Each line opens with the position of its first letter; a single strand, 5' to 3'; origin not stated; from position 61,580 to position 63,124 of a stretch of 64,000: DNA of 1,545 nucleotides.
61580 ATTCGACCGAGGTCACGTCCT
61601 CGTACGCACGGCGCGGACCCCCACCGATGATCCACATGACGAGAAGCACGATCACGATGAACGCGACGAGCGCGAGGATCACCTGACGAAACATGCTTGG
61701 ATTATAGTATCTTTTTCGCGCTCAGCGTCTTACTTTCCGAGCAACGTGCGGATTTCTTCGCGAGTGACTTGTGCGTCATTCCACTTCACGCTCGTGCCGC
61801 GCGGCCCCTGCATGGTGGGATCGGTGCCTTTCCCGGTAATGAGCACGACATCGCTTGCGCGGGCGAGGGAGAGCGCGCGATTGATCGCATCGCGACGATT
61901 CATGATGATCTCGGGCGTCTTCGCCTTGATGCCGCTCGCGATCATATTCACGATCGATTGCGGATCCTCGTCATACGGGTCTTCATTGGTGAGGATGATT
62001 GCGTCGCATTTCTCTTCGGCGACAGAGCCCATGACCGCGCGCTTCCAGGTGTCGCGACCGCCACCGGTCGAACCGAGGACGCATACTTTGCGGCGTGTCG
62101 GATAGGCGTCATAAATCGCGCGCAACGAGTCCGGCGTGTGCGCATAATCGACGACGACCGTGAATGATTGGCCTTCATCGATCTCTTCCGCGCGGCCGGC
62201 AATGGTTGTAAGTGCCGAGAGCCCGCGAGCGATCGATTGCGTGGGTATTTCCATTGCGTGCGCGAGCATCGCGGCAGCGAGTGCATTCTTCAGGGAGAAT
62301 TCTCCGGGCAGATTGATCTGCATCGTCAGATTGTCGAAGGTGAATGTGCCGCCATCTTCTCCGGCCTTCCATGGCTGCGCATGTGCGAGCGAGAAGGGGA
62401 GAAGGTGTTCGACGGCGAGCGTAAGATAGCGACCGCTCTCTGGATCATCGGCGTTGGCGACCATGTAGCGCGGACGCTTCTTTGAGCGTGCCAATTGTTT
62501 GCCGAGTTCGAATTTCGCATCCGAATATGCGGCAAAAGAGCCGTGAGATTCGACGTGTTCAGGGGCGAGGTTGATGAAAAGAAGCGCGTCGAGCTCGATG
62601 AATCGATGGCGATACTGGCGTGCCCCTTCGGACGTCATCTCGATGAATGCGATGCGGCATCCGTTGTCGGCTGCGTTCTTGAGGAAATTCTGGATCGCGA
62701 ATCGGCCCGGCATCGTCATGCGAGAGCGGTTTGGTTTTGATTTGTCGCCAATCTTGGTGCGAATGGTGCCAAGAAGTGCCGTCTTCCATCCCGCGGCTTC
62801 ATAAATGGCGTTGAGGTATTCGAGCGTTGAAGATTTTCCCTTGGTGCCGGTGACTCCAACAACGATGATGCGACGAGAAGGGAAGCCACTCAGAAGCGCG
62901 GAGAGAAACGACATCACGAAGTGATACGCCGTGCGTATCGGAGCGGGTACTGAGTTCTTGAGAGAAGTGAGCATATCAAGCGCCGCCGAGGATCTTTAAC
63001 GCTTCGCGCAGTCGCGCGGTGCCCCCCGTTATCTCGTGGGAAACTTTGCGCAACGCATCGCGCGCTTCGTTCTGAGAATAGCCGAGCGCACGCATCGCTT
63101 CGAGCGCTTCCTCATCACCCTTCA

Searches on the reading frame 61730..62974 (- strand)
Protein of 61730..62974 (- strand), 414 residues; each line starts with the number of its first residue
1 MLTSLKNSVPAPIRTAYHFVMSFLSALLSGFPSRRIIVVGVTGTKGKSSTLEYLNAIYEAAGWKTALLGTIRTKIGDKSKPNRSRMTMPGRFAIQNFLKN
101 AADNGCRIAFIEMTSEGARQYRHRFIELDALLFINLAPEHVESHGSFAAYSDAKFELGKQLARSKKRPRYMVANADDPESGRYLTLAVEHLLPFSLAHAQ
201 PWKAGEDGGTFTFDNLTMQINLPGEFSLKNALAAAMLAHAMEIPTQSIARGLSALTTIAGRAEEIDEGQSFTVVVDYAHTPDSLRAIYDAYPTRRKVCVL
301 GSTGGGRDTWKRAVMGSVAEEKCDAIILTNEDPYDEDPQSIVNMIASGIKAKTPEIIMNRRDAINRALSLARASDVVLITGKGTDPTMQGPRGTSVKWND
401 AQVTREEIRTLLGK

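Call 31: find_encoding_contigs(protein=window:61730-62974:-, flank=10000, max_places=3)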
Protein window:61730-62974:- (414 aa): 8 contigs read that carry it; 3 places shown.
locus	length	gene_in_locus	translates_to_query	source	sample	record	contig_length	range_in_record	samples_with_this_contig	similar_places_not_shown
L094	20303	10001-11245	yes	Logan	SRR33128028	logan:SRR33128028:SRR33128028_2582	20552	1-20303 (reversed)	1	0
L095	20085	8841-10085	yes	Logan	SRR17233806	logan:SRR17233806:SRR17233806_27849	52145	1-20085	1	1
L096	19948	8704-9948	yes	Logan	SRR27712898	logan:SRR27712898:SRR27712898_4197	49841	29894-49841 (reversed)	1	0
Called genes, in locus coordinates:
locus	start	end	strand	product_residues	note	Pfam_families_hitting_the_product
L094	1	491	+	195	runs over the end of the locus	-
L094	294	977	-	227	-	PF01255:Prenyltransf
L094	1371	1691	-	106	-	-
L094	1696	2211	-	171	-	-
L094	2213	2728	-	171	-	PF05137:PilN (weak)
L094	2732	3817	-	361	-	PF11104:PilM_2, PF14450:FtsA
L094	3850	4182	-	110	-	PF01588:tRNA_bind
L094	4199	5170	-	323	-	-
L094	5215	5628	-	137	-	PF03652:RuvX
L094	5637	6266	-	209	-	PF01467:CTP_transf_like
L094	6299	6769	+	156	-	-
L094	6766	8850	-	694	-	-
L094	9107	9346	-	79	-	PF01649:Ribosomal_S20p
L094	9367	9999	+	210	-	PF01330:RuvA_N, PF00633:HHH (faint), PF14520:HHH_5, PF07499:RuvA_C (weak)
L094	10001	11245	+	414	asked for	PF08245:Mur_ligase_M, PF02875:Mur_ligase_C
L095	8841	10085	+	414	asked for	PF08245:Mur_ligase_M, PF02875:Mur_ligase_C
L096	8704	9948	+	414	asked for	PF08245:Mur_ligase_M, PF02875:Mur_ligase_C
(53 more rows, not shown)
